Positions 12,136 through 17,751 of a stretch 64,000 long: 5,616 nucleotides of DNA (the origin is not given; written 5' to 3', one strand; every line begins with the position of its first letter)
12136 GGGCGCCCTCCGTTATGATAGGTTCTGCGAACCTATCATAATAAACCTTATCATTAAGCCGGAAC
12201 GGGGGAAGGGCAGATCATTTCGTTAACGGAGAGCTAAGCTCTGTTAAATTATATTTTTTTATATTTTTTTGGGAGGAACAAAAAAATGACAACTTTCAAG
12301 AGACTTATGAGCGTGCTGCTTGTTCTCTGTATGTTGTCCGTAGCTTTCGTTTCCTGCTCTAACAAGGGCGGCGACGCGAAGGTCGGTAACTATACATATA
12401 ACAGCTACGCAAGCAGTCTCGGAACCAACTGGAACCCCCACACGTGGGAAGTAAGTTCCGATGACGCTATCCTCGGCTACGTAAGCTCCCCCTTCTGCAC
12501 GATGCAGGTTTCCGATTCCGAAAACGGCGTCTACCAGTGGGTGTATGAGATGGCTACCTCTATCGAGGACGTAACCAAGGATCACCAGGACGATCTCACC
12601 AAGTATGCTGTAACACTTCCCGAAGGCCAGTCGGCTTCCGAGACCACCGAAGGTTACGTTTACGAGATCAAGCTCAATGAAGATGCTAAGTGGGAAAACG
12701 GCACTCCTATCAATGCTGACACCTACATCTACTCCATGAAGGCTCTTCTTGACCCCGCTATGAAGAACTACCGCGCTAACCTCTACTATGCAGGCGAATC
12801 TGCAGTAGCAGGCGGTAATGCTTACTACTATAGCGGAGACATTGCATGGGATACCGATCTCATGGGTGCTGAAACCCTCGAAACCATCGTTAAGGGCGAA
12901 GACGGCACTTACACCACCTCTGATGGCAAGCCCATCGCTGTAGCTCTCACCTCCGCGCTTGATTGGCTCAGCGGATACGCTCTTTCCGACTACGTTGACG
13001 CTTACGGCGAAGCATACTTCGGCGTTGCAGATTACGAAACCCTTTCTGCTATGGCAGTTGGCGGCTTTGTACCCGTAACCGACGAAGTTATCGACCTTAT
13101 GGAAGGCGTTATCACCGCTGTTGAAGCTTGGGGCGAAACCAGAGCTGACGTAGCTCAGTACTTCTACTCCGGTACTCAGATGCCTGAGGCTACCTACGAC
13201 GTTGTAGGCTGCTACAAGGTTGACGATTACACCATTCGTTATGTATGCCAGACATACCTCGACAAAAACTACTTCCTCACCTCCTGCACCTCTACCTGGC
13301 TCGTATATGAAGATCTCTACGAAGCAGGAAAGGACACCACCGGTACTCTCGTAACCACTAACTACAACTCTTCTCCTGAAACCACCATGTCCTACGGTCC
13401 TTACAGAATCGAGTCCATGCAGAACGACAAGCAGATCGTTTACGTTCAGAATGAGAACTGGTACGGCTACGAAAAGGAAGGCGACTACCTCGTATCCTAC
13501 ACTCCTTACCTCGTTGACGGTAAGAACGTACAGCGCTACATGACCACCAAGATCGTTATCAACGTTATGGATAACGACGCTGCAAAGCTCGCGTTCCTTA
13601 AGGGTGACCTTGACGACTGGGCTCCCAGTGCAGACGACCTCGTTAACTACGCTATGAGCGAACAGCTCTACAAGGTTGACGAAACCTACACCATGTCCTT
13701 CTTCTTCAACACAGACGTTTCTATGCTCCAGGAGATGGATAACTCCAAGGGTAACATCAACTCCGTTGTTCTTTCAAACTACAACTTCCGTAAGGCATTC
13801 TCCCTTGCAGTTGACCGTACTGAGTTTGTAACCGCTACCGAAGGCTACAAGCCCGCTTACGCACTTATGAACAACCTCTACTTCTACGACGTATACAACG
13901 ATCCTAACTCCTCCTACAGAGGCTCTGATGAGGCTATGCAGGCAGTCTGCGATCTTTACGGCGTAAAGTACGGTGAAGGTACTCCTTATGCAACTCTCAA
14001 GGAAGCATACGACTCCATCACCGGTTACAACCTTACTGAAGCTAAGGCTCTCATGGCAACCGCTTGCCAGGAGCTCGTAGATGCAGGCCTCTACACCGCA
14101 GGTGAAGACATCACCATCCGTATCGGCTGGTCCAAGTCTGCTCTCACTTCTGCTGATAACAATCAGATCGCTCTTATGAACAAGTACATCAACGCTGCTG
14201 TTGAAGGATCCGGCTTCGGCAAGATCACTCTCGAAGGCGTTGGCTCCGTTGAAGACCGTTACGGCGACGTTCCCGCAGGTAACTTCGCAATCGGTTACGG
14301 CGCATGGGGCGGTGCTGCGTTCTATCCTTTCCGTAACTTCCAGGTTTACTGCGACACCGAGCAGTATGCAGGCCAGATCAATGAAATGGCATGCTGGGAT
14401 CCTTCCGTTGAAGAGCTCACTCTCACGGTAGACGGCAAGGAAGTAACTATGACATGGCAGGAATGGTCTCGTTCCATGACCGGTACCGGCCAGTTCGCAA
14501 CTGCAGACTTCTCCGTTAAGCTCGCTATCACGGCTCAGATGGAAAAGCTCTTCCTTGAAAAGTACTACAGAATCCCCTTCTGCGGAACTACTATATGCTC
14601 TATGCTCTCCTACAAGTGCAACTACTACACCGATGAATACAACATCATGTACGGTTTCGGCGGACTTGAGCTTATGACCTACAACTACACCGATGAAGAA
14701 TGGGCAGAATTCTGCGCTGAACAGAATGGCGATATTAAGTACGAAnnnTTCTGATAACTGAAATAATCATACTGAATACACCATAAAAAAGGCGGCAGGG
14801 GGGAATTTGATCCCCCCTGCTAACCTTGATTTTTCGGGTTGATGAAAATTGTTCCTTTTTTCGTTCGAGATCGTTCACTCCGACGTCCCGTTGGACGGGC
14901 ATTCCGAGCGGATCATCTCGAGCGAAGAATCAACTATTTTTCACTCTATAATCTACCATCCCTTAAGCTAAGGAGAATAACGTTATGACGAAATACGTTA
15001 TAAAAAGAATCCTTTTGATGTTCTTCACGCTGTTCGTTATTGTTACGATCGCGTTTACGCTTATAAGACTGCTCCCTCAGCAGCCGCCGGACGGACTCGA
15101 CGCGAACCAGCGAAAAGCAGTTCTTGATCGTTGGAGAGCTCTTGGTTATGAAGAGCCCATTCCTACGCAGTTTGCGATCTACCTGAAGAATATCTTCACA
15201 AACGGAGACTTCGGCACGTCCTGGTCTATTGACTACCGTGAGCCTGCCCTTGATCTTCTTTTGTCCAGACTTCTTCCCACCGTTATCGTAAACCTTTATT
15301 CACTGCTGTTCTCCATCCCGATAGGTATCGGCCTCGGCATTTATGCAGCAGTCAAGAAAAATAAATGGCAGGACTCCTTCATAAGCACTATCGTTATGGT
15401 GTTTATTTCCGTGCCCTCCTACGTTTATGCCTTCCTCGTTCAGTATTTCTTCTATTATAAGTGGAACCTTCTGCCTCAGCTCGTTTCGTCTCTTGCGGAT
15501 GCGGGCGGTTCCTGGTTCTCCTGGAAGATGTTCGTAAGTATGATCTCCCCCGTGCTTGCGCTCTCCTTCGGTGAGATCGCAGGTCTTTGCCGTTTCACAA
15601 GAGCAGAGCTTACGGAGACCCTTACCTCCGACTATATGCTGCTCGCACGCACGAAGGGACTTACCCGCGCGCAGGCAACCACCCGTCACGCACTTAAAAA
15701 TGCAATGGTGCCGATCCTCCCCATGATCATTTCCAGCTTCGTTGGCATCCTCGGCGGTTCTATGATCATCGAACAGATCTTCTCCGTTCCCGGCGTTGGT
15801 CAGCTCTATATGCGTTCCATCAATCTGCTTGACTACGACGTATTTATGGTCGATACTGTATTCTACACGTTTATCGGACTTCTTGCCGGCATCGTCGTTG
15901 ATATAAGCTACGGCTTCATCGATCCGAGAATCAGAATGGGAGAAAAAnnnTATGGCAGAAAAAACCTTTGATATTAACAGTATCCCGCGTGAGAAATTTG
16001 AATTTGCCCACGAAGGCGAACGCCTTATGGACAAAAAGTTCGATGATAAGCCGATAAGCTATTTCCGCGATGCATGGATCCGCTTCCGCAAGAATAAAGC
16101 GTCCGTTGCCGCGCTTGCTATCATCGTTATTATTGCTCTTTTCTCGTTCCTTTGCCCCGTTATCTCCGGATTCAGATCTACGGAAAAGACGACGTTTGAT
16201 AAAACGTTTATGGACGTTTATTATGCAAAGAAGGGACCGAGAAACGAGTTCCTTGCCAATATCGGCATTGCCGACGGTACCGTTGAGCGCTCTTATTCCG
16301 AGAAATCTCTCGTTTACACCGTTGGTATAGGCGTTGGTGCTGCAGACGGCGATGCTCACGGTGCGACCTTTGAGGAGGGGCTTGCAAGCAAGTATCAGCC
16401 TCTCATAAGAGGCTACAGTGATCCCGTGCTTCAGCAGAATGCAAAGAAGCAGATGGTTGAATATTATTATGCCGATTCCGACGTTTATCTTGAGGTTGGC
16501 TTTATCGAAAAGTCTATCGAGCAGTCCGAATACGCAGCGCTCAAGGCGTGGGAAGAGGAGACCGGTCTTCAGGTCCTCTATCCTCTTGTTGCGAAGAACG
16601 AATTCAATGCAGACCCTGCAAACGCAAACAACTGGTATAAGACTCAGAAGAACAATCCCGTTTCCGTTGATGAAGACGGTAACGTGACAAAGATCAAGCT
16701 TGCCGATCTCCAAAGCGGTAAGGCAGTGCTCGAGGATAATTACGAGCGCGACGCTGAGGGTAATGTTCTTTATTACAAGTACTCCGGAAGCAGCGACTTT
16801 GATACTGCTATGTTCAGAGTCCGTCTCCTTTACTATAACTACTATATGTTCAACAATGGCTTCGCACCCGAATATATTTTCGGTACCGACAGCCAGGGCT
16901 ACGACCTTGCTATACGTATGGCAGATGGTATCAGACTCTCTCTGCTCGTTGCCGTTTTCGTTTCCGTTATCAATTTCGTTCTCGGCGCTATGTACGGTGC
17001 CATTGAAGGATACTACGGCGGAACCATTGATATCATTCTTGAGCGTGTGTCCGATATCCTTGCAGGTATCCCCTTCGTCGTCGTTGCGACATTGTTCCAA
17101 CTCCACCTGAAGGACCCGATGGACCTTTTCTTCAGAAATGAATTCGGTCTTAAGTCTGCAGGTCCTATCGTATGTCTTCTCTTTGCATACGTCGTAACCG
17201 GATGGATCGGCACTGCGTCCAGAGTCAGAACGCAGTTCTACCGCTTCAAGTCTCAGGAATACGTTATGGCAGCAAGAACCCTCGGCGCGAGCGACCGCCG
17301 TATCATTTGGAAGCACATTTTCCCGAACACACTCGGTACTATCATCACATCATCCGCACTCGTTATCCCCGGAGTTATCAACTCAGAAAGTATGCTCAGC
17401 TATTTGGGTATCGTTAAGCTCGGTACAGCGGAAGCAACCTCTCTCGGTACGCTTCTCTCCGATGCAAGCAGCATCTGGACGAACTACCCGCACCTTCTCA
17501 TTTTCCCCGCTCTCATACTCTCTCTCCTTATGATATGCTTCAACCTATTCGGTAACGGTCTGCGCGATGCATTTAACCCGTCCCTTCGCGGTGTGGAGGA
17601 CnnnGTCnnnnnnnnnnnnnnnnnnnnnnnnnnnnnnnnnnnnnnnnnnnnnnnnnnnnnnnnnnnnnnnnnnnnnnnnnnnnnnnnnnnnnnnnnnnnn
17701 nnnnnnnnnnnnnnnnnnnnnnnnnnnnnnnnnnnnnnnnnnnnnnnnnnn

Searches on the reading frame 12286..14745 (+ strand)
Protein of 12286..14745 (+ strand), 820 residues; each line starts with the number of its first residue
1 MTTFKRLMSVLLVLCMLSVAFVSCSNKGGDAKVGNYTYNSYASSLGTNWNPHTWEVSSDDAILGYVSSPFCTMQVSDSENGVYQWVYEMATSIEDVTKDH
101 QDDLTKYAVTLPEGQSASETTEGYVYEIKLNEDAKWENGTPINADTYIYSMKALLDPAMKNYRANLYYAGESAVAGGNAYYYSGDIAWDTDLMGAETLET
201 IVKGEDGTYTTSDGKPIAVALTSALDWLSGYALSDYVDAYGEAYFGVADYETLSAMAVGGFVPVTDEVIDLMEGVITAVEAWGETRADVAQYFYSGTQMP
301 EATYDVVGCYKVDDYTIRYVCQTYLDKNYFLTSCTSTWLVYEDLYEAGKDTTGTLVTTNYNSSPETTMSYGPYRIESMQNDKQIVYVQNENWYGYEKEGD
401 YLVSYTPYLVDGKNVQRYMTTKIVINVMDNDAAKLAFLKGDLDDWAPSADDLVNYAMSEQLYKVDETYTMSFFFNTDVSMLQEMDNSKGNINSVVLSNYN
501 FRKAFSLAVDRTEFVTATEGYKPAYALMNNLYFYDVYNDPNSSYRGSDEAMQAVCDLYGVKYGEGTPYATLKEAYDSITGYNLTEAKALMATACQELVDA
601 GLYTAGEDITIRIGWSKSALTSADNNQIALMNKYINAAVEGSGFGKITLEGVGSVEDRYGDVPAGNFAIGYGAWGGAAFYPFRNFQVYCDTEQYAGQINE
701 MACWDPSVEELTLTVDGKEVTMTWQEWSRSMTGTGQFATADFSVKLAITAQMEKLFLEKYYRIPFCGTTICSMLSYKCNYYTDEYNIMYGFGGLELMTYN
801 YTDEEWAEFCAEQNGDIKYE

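Call 3: search_protein_families(library=pfam, proteins=[window:12286-14745:+], max_evalue=0.01)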
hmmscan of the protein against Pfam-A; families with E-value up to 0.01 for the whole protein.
window:12286-14745:+ (820 aa): 1 family
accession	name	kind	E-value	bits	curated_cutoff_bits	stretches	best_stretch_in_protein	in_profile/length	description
PF00496.27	SBP_bac_5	-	1.2e-34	120.4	32.4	2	303-690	62-362/368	Bacterial extracellular solute-binding proteins, family 5 Middle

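Call 16: search_protein_families(library=ncbifam, proteins=[window:12286-14745:+], max_evalue=0.00001)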
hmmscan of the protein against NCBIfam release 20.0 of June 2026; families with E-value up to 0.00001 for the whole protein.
window:12286-14745:+ (820 aa): 0 families

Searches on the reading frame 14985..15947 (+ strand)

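Call 3: search_protein_families(library=pfam, proteins=[window:14985-15947:+], max_evalue=0.01)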
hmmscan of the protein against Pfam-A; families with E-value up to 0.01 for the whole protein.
window:14985-15947:+ (321 aa): 2 families
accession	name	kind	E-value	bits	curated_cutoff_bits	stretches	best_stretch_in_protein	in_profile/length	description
PF00528.27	BPD_transp_1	-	1.3e-35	123.2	26.4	1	114-317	1-183/184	Binding-protein-dependent transport system inner membrane component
PF19300.4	BPD_transp_1_N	-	1.9e-07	31.7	23.8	1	1-77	1-79/114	Binding-prot-dependent transport system membrane comp, N-term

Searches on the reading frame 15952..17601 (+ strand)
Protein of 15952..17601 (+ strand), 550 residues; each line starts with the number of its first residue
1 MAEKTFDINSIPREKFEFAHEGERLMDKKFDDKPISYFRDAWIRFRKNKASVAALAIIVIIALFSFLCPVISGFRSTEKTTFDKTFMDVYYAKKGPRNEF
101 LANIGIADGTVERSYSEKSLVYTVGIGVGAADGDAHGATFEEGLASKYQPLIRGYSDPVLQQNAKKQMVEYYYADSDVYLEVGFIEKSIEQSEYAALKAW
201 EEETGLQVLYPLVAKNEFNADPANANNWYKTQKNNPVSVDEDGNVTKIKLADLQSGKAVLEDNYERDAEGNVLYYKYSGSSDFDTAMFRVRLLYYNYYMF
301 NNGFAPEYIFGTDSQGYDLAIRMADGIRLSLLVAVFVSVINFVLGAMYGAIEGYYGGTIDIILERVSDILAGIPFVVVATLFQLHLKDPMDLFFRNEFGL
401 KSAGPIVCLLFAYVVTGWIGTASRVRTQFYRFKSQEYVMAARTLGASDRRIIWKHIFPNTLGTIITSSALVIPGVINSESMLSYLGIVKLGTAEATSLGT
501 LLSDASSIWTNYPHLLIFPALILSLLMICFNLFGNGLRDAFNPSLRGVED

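Call 3: search_protein_families(library=pfam, proteins=[window:15952-17601:+], max_evalue=0.01)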
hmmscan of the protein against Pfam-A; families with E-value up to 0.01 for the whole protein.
window:15952-17601:+ (550 aa): 2 families
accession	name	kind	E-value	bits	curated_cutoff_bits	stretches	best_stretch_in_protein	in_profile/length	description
PF00528.27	BPD_transp_1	-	1.3e-25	90.7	26.4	1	348-546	4-183/184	Binding-protein-dependent transport system inner membrane component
PF12911.12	OppC_N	-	4.3e-12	46.2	23.9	1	36-75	1-40/53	N-terminal TM domain of oligopeptide transport permease C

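Call 16: search_protein_families(library=ncbifam, proteins=[window:15952-17601:+], max_evalue=0.00001)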
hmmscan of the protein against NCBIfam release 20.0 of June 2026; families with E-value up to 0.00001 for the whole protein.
window:15952-17601:+ (550 aa): 17 families
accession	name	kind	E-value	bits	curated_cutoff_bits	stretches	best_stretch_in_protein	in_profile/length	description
NF045475.1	Opp3C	equivalog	2.2e-76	257.1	450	2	302-546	102-328/328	oligopeptide ABC transporter permease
NF045476.1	Opp4C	equivalog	6.4e-57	192.9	350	1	296-543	45-277/278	oligopeptide ABC transporter permease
NF043080.1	MMSYN1_0166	equivalog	7.9e-53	179.4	370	1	306-544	81-304/307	oligopeptide ABC transporter permease OppC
NF011935.0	PRK15406.1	equivalog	4.1e-50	171.2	433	1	306-544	80-300/302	oligopeptide ABC transporter permease OppC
NF011662.0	PRK15082.1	equivalog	4.8e-37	127.9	484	2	419-546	176-301/303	glutathione ABC transporter permease GsiD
NF045474.1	Opp2C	equivalog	7.6e-37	127.2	300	1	307-541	19-235/236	nickel transporter permease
NF045473.1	Opp1C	equivalog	2.9e-36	125.2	350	2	409-544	133-266/267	nickel/cobalt ABC transporter permease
NF008160.0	PRK10913.1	equivalog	4.4e-34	118.3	483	1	298-546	69-299/300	dipeptide ABC transporter permease DppC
TIGR02790.1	nickel_nikC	equivalog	7.4e-34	117.5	358.45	1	305-541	39-257/258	nickel ABC transporter permease subunit NikC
NF047573.1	opine_perm_CntC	exception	2.2e-27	96.1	440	1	305-544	49-270/271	staphylopine uptake ABC transporter permease subunit CntC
NF007738.0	PRK10417.1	equivalog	1.5e-26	93.5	335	1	307-546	51-272/277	nickel ABC transporter permease subunit NikC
NF011596.0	PRK15021.1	subfamily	4e-26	91.9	439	1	308-544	121-338/341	microcin C ABC transporter permease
NF007376.0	PRK09881.1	equivalog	2.3e-24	85.9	434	1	308-547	74-295/298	D,D-dipeptide ABC transporter permease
NF011691.0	PRK15111.1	equivalog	1.4e-14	54.4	379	1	434-542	186-292/296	putrescine export ABC transporter permease SapC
NF045469.1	Opp1B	equivalog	1.9e-08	34.2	380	1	318-546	94-307/307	nickel/cobalt ABC transporter permease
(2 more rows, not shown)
